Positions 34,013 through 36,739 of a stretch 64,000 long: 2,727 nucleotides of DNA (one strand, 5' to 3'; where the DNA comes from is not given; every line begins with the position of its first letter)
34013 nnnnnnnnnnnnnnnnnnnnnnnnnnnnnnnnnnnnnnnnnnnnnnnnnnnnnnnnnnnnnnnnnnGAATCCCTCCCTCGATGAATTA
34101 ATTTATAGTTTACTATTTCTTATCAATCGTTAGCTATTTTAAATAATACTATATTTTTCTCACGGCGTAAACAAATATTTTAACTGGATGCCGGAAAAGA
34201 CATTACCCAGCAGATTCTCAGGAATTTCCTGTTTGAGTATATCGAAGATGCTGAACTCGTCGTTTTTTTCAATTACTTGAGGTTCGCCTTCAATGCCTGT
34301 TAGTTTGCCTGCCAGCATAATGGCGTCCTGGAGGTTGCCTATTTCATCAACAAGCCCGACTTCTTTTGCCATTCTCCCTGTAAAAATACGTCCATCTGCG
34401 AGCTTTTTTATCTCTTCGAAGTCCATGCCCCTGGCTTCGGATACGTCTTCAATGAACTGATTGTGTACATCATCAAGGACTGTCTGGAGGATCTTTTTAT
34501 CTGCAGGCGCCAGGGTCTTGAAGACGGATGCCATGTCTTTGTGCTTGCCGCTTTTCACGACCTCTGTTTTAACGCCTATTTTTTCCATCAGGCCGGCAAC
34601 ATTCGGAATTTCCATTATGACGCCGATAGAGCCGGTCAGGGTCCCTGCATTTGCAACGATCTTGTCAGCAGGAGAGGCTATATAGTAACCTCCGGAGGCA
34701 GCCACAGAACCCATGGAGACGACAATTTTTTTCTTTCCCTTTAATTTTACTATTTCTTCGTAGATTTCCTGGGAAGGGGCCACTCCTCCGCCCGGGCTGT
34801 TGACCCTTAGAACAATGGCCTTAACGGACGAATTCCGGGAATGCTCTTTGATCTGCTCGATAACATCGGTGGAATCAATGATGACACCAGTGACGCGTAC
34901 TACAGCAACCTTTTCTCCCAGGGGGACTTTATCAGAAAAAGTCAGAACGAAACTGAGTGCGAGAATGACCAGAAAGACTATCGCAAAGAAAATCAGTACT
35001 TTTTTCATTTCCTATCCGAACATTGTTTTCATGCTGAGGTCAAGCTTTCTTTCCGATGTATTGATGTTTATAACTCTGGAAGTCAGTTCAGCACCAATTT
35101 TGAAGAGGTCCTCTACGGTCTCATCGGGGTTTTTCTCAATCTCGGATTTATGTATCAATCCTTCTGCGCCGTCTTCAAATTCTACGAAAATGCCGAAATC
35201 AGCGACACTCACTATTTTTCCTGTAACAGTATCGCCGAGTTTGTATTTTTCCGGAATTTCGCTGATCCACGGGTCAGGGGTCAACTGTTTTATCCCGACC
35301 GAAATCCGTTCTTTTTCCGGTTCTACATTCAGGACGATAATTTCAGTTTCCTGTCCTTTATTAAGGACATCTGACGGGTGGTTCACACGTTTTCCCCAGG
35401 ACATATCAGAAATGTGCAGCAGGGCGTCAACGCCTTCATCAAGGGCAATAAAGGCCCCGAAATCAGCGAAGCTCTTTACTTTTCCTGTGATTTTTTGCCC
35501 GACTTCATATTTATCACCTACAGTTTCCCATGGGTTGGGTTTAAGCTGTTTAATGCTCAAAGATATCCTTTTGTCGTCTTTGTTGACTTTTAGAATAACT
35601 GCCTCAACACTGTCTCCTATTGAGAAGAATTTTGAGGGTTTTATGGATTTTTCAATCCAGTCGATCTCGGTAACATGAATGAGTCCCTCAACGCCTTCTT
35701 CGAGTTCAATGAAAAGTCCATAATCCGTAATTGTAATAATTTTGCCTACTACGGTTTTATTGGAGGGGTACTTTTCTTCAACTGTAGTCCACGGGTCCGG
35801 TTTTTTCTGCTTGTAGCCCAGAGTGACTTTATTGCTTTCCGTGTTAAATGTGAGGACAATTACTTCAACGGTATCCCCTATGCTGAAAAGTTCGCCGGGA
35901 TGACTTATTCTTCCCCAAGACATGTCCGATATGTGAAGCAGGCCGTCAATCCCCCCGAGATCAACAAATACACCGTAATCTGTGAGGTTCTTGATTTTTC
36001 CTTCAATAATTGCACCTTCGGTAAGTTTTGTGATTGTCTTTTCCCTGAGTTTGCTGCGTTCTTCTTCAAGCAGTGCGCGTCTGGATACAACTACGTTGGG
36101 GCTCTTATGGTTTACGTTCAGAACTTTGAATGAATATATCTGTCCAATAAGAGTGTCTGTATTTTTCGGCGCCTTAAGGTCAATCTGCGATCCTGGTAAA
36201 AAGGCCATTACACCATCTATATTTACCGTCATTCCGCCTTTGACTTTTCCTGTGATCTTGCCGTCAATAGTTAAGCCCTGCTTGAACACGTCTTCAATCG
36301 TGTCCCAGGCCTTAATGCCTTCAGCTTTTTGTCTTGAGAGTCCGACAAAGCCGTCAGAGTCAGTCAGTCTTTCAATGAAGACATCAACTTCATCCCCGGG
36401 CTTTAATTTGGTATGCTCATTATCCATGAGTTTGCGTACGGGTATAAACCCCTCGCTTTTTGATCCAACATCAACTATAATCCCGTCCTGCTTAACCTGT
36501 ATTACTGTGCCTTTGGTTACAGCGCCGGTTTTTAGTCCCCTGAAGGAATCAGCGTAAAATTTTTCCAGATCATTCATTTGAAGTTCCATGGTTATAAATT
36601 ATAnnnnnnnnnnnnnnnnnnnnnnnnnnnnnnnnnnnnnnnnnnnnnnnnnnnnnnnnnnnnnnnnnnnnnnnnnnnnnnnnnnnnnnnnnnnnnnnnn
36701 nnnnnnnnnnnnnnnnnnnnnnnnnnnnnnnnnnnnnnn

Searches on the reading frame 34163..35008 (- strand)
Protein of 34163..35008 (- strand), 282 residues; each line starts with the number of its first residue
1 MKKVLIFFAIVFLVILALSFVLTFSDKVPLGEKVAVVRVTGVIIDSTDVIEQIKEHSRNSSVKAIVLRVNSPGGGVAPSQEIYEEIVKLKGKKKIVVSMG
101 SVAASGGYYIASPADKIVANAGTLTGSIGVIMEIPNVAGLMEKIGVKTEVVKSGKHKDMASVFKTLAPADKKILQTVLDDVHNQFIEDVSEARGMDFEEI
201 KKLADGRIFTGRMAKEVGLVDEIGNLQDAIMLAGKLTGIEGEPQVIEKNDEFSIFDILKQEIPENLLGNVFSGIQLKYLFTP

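Call 18: search_protein_families(library=pfam, proteins=[window:34163-35008:-])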
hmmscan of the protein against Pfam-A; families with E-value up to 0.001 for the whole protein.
window:34163-35008:- (282 aa): 4 families
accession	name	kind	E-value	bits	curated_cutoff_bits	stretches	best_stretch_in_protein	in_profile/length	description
PF01343.23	Peptidase_S49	-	1.6e-52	178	24.9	1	89-238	3-152/154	Peptidase family S49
PF00574.28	CLP_protease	-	4.7e-09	36.8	20.2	1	47-115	31-97/182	Clp protease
PF25145.1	NfeD1b_N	-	2.3e-07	31.1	40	1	50-139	19-106/189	NfeD1b, N-terminal domain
PF01972.22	SDH_protease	-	4.8e-05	23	31.3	1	43-207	75-225/286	ClpP-like SDH-type serine proteinase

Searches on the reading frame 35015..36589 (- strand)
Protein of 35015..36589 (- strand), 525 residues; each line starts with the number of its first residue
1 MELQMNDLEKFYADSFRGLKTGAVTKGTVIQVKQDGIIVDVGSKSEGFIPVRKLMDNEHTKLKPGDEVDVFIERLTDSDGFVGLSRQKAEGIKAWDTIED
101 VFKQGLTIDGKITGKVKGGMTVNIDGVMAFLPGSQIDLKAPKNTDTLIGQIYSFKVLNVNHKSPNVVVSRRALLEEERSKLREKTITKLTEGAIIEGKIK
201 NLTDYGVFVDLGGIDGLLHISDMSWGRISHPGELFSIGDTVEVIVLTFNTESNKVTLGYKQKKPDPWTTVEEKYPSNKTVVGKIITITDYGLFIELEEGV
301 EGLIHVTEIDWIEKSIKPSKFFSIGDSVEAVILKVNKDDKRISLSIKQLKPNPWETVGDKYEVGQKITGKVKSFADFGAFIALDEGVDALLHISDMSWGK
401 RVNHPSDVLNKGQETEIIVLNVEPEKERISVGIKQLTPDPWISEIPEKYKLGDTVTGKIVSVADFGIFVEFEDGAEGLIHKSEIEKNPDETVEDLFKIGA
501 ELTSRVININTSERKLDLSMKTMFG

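Call 18: search_protein_families(library=pfam, proteins=[window:35015-36589:-])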
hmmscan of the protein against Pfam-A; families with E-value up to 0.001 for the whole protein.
window:35015-36589:- (525 aa): 5 families
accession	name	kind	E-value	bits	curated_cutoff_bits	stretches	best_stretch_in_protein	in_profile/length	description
PF00575.29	S1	-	6.8e-90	295.9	22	6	189-259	2-73/74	S1 RNA binding domain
PF23459.1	S1_RRP5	-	1.6e-22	80.3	27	0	189-257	1-70/72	RRP5 S1 domain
PF13509.12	S1_2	-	5.8e-17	62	21.8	0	363-396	1-34/61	S1 domain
PF21710.3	Spt6_S1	-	7.6e-17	61.8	27.5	0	283-347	23-87/91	Spt6, S1/OB domain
PF21543.3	CvfB_2nd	-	0.0005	20.4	27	0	455-521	17-75/76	Virulence regulatory factor CvfB, second domain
